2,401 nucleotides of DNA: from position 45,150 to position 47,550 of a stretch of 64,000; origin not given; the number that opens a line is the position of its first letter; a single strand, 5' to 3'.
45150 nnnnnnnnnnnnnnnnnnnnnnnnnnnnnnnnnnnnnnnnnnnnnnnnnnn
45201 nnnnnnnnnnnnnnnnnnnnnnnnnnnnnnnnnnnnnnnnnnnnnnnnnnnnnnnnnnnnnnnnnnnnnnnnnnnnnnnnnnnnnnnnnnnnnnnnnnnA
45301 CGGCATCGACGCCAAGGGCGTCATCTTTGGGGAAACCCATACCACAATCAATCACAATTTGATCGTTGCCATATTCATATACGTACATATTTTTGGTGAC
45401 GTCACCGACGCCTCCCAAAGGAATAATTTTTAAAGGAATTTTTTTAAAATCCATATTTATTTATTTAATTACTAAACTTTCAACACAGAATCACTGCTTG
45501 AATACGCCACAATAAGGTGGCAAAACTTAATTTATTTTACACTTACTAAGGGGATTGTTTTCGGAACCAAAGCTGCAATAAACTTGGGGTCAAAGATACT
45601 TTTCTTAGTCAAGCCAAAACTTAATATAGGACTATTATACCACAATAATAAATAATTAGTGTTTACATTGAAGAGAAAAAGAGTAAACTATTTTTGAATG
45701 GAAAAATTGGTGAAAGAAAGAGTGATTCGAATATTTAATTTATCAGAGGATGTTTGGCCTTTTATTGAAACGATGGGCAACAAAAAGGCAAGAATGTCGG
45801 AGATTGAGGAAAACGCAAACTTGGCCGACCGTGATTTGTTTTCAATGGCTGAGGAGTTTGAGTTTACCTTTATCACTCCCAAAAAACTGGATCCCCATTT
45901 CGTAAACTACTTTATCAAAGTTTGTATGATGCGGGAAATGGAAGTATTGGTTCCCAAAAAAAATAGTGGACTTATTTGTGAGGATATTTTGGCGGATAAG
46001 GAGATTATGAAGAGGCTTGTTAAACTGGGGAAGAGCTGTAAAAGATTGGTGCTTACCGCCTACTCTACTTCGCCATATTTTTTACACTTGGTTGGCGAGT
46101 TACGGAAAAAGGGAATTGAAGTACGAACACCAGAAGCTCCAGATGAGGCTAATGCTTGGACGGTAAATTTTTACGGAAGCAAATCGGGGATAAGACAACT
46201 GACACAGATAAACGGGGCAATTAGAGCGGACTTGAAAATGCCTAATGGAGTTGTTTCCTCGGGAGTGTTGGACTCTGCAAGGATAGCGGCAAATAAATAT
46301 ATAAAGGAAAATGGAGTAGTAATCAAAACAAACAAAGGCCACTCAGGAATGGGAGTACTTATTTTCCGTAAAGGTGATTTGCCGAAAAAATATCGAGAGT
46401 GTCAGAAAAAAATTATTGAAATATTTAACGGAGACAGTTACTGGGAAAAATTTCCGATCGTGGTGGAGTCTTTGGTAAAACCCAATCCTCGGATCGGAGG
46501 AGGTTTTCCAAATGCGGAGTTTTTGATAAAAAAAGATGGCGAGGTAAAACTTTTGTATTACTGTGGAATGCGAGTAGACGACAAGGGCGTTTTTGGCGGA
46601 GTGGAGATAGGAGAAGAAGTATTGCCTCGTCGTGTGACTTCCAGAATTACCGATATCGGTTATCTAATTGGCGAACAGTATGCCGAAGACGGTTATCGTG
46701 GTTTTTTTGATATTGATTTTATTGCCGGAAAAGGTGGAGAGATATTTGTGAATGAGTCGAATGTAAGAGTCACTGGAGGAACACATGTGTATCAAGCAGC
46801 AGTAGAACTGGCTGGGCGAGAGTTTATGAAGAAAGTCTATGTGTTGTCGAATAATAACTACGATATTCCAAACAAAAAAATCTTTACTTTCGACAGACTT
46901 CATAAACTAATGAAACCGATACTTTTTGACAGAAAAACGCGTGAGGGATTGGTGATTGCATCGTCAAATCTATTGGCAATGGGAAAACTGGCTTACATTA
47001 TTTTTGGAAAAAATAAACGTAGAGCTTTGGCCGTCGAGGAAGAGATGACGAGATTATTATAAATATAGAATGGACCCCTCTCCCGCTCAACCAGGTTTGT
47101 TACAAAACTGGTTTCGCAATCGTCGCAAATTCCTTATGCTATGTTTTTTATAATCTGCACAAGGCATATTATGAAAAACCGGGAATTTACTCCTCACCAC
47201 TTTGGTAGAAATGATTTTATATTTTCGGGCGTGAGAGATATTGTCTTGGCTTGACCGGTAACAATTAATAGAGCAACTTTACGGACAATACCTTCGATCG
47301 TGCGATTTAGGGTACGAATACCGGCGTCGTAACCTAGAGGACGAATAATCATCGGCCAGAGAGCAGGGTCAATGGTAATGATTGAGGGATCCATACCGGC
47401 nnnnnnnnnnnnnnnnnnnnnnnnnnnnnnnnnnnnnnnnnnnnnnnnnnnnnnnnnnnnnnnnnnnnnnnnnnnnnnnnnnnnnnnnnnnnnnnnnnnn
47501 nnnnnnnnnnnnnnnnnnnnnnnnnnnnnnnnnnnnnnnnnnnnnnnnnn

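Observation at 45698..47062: Orphan ATP-grasp enzyme of unassigned subfamily on the opposite strand to everything around it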

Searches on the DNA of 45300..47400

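Call 49: search_rna_families(source=window, start=45300, end=47400, threshold=evalue, max_evalue=1)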
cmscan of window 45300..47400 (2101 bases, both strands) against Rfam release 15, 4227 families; matches with E-value up to 1: 0.
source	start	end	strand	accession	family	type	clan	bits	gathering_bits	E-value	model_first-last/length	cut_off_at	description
